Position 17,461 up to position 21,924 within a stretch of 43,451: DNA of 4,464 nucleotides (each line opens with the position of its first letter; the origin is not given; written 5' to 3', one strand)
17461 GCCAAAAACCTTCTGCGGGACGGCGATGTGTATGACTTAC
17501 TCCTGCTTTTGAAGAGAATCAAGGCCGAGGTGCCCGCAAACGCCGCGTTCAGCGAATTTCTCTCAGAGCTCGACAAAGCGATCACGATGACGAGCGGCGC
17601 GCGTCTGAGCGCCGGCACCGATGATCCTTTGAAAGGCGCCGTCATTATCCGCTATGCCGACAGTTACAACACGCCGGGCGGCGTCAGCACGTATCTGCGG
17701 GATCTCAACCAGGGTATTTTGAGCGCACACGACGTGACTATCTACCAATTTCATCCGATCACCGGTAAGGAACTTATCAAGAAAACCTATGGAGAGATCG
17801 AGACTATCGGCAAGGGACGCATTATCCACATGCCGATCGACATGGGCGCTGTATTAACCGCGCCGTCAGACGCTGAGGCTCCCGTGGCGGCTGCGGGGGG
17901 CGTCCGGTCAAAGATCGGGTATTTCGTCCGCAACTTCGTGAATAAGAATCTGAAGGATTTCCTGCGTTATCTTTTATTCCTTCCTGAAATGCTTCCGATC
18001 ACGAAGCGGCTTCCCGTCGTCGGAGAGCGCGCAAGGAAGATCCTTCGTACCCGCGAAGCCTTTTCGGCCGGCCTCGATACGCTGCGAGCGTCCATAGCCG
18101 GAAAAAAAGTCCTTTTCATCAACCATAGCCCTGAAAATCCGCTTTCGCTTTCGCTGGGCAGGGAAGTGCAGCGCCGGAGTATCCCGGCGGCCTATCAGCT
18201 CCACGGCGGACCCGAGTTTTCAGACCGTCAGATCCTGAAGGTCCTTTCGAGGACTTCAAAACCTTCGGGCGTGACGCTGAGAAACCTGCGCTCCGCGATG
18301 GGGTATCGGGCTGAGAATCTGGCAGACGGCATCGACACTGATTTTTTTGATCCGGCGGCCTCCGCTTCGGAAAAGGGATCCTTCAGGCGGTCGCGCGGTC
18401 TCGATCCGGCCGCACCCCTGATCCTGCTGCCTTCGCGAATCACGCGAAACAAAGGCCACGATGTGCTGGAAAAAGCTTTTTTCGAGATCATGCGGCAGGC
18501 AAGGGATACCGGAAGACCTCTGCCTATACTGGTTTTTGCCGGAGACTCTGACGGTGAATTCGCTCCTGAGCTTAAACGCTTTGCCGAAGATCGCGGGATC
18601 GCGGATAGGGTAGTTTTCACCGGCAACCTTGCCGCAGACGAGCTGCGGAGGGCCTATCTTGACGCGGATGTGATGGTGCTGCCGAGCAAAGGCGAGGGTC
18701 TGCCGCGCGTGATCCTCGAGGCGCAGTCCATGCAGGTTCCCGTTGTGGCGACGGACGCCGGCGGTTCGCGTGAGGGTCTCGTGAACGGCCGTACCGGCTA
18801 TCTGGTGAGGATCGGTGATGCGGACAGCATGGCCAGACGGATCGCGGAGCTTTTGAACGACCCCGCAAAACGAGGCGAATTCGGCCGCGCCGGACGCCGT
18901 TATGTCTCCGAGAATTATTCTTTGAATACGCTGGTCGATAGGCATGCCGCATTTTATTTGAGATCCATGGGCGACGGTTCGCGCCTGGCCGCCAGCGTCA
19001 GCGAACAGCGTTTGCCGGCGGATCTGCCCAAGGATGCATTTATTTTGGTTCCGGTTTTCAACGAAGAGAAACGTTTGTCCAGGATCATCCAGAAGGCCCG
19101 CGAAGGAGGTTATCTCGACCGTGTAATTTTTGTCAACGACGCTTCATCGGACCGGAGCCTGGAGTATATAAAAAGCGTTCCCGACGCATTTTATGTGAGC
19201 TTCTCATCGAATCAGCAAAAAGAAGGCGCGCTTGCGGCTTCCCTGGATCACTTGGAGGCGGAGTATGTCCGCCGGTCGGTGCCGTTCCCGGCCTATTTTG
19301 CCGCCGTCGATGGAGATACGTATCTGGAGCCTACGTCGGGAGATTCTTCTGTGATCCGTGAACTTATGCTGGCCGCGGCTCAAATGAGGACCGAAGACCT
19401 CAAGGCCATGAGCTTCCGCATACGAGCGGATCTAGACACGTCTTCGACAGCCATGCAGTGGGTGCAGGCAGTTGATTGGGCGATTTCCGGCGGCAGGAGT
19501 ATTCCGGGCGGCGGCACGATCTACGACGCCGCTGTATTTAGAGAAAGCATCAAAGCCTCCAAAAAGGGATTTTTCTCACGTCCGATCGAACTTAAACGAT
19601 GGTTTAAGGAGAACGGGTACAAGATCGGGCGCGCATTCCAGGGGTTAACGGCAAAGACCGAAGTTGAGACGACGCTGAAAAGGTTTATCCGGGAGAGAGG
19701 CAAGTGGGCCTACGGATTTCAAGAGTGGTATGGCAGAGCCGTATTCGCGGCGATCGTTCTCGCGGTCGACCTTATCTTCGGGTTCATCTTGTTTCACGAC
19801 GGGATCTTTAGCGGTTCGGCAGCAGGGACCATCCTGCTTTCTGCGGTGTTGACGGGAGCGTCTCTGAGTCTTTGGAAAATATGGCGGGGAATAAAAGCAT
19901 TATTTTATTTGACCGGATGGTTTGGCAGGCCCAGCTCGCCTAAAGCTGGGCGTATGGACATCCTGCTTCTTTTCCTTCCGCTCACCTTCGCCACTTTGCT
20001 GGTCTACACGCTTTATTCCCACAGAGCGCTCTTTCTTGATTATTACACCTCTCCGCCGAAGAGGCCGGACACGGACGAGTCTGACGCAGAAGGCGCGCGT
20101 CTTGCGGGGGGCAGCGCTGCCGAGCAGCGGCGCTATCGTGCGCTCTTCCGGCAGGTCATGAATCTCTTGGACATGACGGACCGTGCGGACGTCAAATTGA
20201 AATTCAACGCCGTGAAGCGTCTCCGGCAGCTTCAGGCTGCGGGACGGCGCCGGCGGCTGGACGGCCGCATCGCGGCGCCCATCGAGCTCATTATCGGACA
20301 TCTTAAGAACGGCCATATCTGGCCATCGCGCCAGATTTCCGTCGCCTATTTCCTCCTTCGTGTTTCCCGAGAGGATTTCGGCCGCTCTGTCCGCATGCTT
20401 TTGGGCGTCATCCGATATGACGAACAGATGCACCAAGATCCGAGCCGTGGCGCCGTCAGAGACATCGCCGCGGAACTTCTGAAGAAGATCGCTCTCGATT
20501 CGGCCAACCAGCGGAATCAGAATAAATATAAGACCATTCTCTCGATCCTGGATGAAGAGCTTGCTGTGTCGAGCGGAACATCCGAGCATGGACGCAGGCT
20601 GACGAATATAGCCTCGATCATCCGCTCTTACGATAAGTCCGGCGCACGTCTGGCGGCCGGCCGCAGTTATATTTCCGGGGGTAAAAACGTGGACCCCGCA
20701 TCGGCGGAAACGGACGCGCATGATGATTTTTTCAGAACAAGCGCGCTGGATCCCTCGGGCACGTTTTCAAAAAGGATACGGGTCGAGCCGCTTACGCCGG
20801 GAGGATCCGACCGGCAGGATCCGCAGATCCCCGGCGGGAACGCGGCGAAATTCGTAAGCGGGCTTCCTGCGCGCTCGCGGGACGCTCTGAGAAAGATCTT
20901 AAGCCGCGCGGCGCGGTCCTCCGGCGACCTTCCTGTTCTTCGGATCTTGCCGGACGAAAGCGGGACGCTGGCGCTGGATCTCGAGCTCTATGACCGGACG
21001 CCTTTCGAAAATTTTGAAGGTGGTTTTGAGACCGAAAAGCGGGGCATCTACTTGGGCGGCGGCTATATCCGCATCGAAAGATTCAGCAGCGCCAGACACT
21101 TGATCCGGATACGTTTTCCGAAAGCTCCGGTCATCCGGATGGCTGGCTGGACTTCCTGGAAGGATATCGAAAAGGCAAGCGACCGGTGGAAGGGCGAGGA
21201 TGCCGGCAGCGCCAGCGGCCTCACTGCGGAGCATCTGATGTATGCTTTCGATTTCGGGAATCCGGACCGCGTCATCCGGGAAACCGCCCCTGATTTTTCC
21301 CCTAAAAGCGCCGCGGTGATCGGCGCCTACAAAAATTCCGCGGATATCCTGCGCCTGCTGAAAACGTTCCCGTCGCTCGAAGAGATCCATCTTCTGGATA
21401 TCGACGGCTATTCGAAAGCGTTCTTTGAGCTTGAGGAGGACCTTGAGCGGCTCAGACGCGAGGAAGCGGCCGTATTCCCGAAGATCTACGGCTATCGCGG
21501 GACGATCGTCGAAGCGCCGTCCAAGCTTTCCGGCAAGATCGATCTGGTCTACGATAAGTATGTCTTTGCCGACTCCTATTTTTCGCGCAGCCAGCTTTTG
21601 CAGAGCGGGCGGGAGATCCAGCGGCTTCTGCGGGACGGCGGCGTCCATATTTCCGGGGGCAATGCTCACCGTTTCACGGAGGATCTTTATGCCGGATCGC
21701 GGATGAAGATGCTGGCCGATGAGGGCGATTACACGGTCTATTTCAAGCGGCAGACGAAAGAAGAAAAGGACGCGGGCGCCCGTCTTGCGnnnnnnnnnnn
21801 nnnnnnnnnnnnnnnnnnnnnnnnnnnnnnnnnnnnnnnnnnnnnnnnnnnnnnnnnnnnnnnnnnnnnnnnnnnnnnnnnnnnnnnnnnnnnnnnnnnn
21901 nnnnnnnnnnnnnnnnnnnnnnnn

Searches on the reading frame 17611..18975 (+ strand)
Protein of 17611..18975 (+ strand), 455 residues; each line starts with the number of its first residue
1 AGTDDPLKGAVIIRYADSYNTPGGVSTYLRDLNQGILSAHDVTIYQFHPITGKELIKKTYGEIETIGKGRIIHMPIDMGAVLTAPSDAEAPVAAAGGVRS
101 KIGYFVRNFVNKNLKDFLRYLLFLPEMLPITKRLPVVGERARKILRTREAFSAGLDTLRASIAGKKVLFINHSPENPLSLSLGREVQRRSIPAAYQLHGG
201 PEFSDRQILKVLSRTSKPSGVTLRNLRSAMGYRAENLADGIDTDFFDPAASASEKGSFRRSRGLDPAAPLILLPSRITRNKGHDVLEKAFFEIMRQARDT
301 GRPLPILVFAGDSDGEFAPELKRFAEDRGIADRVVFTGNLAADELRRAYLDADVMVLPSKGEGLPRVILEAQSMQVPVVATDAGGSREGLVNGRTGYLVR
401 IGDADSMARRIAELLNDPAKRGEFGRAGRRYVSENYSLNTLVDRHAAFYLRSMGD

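Call 16: search_protein_families(library=pfam, proteins=[window:17611-18975:+], max_evalue=1)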
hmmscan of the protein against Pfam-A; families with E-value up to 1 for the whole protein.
window:17611-18975:+ (455 aa): 5 families
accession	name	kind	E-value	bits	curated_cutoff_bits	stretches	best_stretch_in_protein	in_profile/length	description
PF00534.26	Glycos_transf_1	-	2.1e-33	115.7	26.4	1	258-430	5-171/172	Glycosyl transferases group 1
PF13692.12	Glyco_trans_1_4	-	1.7e-31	109.8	27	1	269-417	2-142/142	Glycosyl transferases group 1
PF20706.3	GT4-conflict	-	1.5e-07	31.2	26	1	246-421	177-361/385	Family 4 Glycosyltransferase in conflict systems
PF13524.12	Glyco_trans_1_2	-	2.7e-05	24.6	25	1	327-439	27-136/144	Glycosyl transferase-like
PF13439.12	Glyco_transf_4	-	0.089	13.2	28.5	0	23-48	2-26/170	Glycosyltransferase Family 4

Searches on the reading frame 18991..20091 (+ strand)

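Call 16: search_protein_families(library=pfam, proteins=[window:18991-20091:+], max_evalue=1)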
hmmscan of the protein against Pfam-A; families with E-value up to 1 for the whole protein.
window:18991-20091:+ (367 aa): 4 families
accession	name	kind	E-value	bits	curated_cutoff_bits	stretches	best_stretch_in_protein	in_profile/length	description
PF00535.33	Glycos_transf_2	-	3.6e-11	43.7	23.3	1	18-93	2-82/168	Glycosyl transferase family 2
PF13704.12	Glyco_tranf_2_4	-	0.0017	19.2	27.5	1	24-125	2-97/98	Glycosyl transferase family 2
PF13632.12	Glyco_trans_2_3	-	0.0078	16.5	27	1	200-273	101-175/198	Glycosyl transferase family group 2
PF10111.15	Glyco_tranf_2_2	-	0.23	11.4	27.3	1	19-84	3-72/276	Glycosyltransferase like family 2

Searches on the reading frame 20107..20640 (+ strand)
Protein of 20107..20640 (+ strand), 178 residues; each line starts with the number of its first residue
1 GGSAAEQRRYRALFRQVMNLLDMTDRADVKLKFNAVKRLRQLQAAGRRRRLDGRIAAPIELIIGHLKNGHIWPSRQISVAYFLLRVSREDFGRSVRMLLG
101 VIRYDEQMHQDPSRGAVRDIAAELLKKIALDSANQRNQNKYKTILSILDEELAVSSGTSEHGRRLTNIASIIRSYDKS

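Call 16: search_protein_families(library=pfam, proteins=[window:20107-20640:+], max_evalue=1)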
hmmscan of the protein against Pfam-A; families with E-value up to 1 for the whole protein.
window:20107-20640:+ (178 aa): 1 family
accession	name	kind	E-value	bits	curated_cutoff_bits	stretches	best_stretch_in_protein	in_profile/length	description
PF24959.1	FH3_FHOD1-3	-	0.01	16.1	27.4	0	5-37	74-106/136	FHOD1/3 FH3 domain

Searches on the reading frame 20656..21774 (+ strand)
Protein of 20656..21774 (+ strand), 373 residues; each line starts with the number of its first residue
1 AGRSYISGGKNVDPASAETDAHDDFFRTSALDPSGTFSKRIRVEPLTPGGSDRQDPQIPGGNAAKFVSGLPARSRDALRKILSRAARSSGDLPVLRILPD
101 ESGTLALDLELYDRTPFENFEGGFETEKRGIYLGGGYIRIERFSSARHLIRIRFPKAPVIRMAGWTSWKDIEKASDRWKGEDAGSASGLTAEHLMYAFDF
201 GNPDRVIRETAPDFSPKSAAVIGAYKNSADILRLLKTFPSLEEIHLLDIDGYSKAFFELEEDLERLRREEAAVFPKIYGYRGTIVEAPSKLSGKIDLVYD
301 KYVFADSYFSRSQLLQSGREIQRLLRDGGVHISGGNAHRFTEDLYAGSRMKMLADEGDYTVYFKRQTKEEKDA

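Call 16: search_protein_families(library=pfam, proteins=[window:20656-21774:+], max_evalue=1)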
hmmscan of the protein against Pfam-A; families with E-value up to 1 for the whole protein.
window:20656-21774:+ (373 aa): 1 family
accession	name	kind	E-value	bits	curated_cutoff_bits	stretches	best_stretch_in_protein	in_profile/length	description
PF05344.16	DUF746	-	0.19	12.2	26.9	1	29-43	41-55/64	Domain of Unknown Function (DUF746)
